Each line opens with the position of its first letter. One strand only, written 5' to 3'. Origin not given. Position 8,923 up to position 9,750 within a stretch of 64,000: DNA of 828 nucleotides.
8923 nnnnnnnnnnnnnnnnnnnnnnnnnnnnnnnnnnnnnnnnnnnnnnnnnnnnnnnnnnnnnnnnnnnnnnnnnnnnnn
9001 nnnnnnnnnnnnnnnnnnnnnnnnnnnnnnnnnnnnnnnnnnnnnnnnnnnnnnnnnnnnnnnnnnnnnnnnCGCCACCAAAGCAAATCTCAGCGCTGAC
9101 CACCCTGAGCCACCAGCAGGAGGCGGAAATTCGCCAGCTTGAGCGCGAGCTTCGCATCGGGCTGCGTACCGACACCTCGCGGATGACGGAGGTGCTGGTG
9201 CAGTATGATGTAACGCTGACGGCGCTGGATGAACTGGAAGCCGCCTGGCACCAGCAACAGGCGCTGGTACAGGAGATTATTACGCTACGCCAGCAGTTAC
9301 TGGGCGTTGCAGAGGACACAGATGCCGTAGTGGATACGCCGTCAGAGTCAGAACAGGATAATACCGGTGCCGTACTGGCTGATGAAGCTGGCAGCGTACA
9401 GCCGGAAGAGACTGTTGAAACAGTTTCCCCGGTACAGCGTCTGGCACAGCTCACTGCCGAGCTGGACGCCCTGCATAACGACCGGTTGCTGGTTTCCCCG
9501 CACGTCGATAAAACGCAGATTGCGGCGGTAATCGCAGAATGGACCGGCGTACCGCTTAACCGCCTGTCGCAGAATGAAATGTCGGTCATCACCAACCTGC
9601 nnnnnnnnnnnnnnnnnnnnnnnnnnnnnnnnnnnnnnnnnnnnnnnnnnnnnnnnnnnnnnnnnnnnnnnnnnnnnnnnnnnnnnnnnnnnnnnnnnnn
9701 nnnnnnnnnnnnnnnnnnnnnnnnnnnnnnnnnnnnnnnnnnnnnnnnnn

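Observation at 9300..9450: Acidic low-complexity stretch in the ClpV middle region and acidic C-terminal tail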

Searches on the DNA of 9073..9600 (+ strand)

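Call 10: search_dna_similar(query=window:9150-9600:+, collection=ecoli_genomes, mode=near, max_rows=40, rows=spread)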
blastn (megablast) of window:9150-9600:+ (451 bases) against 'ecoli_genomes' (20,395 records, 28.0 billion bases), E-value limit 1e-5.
Records with a match: 2735; places in all: 2739; records where one place covers at least 80% of the query: 2708.
Genomes with a match: 2735 of 5426; with a place that covers at least 80% of the query: 2708. Places per genome that has any: lowest 1, median 1, highest 2. On chromosomes: 2737 places; on plasmids: 2.
Best place of each record, by identity: >=99% 2; 95-99% 2; 90-95% 1117; 80-90% 1614.
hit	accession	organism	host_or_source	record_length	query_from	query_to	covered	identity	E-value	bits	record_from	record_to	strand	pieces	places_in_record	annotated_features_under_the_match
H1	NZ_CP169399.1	Escherichia coli strain MFDS1022581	Animal source foods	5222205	1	451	100%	100.0%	0e+0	833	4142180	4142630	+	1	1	tssH: type VI secretion system ATPase TssH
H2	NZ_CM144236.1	Escherichia coli strain O17_K12a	Homo sapiens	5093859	4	451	99%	93.5%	0e+0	667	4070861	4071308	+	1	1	tssH: type VI secretion system ATPase TssH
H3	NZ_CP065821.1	Escherichia coli strain ECO_1_S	Homo sapiens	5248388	7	451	99%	93.7%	0e+0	667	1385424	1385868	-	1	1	tssH: type VI secretion system ATPase TssH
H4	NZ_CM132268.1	Escherichia coli strain 21AR0303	Homo sapiens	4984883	1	451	100%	91.6%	2e-175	623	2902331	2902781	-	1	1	tssH: type VI secretion system ATPase TssH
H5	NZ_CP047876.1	Escherichia coli strain LD22-1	feces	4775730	1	451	100%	88.6%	3e-154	553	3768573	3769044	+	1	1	tssH: type VI secretion system ATPase TssH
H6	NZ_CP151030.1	Escherichia coli strain 19KM1863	Cat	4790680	1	451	100%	88.6%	3e-154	553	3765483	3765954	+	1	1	tssH: type VI secretion system ATPase TssH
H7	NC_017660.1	Escherichia coli KO11FL strain KO11FL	-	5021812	1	451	95%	93.2%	8e-106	631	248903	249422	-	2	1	tssH: type VI secretion system ATPase TssH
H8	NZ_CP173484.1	Escherichia coli strain 98221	Homo sapiens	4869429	1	451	95%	93.2%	8e-106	631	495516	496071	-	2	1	tssH: type VI secretion system ATPase TssH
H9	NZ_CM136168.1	Escherichia coli strain PRO_A-1422-6M-A_ESBL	Homo sapiens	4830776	1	451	95%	93.2%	8e-106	631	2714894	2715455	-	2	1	AAA family ATPase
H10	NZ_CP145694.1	Escherichia coli strain S1-KEN-04-A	Homo sapiens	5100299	1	451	100%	88.1%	7e-151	542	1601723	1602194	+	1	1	tssH: type VI secretion system ATPase TssH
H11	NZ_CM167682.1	Escherichia coli strain NCCP 13983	Homo sapiens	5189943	1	451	100%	87.9%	3e-149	536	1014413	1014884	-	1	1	tssH: type VI secretion system ATPase TssH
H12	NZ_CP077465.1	Escherichia coli O111:H8 strain 8E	Homo sapiens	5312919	1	450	95%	92.7%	6e-102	618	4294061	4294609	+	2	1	tssH: type VI secretion system ATPase TssH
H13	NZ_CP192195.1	Escherichia coli strain DSM 101139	clinical sample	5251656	1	451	100%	87.7%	2e-147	531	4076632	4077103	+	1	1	tssH: type VI secretion system ATPase TssH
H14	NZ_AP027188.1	Escherichia coli strain PV0838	Homo sapiens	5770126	1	450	95%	92.5%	3e-100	613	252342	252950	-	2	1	AAA family ATPase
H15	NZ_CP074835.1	Escherichia coli strain 7_14_50A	bovine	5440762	1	450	95%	92.5%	3e-100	613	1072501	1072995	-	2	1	tssH: type VI secretion system ATPase TssH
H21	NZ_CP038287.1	Escherichia coli O157:H7 strain TX 376-2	cattle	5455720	1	451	95%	91.6%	2e-97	592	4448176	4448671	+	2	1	tssH: type VI secretion system ATPase TssH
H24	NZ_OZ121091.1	Escherichia coli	Homo sapiens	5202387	1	451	95%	91.4%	2e-97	586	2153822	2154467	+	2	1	AAA family ATPase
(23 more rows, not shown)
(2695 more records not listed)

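Call 12: get_annotated_region(hit=H24, flank=300)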
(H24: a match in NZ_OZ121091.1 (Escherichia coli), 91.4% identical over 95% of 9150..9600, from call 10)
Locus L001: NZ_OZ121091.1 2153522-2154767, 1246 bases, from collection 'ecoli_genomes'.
description: Escherichia coli isolate 366_BP0076 chromosome c, complete sequence
organism: Escherichia coli (NCBI taxid 562)
replicon: chromosome; assembly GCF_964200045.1
host: Homo sapiens; source: urine; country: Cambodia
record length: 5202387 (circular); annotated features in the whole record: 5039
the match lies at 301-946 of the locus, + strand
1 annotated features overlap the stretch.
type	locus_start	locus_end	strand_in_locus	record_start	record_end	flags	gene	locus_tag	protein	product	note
CDS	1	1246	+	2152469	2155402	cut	-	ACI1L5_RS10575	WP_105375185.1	AAA family ATPase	-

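Call 13: get_annotated_region(hit=H21, flank=300)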
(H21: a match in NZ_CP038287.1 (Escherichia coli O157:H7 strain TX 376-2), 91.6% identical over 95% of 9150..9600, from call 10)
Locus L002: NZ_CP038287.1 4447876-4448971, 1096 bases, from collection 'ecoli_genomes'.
description: Escherichia coli O157:H7 strain TX 376-2 chromosome, complete genome
organism: Escherichia coli O157:H7 strain TX 376-2 (NCBI taxid 83334)
replicon: chromosome; assembly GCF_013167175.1
host: cattle; source: cattle feces; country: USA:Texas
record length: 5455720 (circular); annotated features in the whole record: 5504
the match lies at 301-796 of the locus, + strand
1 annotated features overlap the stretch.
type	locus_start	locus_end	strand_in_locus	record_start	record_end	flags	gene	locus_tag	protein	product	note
CDS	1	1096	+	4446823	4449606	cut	tssH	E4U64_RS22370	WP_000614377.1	type VI secretion system ATPase TssH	-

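Call 14: get_annotated_region(hit=H14, flank=300)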
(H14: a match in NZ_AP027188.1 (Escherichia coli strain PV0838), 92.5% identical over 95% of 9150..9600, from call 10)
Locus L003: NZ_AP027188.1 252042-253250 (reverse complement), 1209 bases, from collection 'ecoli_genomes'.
description: Escherichia coli strain PV0838 chromosome, complete genome
organism: Escherichia coli strain PV0838 (NCBI taxid 562)
replicon: chromosome; assembly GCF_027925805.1
host: Homo sapiens; source: missing; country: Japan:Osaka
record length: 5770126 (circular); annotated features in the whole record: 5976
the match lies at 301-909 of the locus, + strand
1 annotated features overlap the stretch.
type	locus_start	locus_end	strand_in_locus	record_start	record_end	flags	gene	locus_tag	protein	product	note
CDS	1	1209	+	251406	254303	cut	-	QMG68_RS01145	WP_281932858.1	AAA family ATPase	-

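Call 38: search_dna_similar(query=window:9073-9535:+, collection=ecoli_genomes, mode=near, max_rows=60, rows=spread)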
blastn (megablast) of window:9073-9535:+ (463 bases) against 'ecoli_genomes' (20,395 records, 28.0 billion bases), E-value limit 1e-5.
Records with a match: 2735; places in all: 2743; records where one place covers at least 80% of the query: 2722.
Genomes with a match: 2735 of 5426; with a place that covers at least 80% of the query: 2722. Places per genome that has any: lowest 1, median 1, highest 2. On chromosomes: 2741 places; on plasmids: 2.
Best place of each record, by identity: >=99% 2; 90-95% 1119; 80-90% 1614.
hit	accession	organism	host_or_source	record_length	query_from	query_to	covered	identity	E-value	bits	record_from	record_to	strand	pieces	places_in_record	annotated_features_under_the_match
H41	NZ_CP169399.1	Escherichia coli strain MFDS1022581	Animal source foods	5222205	1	463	100%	100.0%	0e+0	856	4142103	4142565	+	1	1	tssH: type VI secretion system ATPase TssH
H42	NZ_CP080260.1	Escherichia coli strain 135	Chicken fecal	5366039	1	463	100%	91.1%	5e-177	628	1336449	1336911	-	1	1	tssH: type VI secretion system ATPase TssH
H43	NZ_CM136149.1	Escherichia coli strain PRO_A-1551-6M-A_ESBL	Homo sapiens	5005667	1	463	100%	91.1%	5e-177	628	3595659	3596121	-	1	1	tssH: type VI secretion system ATPase TssH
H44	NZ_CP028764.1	Escherichia coli strain A10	wood-wren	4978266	1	460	99%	91.3%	5e-177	628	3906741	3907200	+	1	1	tssH: type VI secretion system ATPase TssH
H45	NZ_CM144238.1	Escherichia coli strain KK19-02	Homo sapiens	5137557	1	460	99%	91.3%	5e-177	628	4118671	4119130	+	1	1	tssH: type VI secretion system ATPase TssH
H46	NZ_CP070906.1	Escherichia coli strain 88COLEC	Homo sapiens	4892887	1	457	99%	91.5%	5e-177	628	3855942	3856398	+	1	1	tssH: type VI secretion system ATPase TssH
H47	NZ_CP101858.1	Escherichia coli strain LP50-1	pigeon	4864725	1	463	100%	89.0%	2e-162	580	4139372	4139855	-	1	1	tssH: type VI secretion system ATPase TssH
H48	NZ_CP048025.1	Escherichia coli strain GZEC065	Homo sapiens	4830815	1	463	95%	93.2%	8e-96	648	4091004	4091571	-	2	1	tssH: type VI secretion system ATPase TssH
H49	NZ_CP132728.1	Escherichia coli strain LZSFT34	-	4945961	1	463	100%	88.4%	2e-157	564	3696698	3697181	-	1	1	tssH: type VI secretion system ATPase TssH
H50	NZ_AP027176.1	Escherichia coli strain EH2252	Homo sapiens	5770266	1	463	95%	93.0%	8e-96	642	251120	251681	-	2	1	tssH: type VI secretion system ATPase TssH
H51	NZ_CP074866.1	Escherichia coli strain 2013C_3653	Homo sapiens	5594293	1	463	95%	93.0%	8e-96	642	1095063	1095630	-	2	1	tssH: type VI secretion system ATPase TssH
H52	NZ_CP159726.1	Escherichia coli strain Z22-7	hospital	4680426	1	463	100%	88.2%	7e-156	558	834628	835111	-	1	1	tssH: type VI secretion system ATPase TssH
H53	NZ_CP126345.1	Escherichia coli strain DX6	water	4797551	1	457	99%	89.3%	2e-162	580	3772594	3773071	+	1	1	tssH: type VI secretion system ATPase TssH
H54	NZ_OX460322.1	Escherichia coli strain EC0880B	Derived from parental isolate EC0880B ...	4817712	1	457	99%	89.3%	2e-162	580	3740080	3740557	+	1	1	tssH: type VI secretion system ATPase TssH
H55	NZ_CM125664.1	Escherichia coli strain 2020S05-013-31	not applicable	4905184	1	463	100%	87.8%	2e-152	547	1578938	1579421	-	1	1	tssH: type VI secretion system ATPase TssH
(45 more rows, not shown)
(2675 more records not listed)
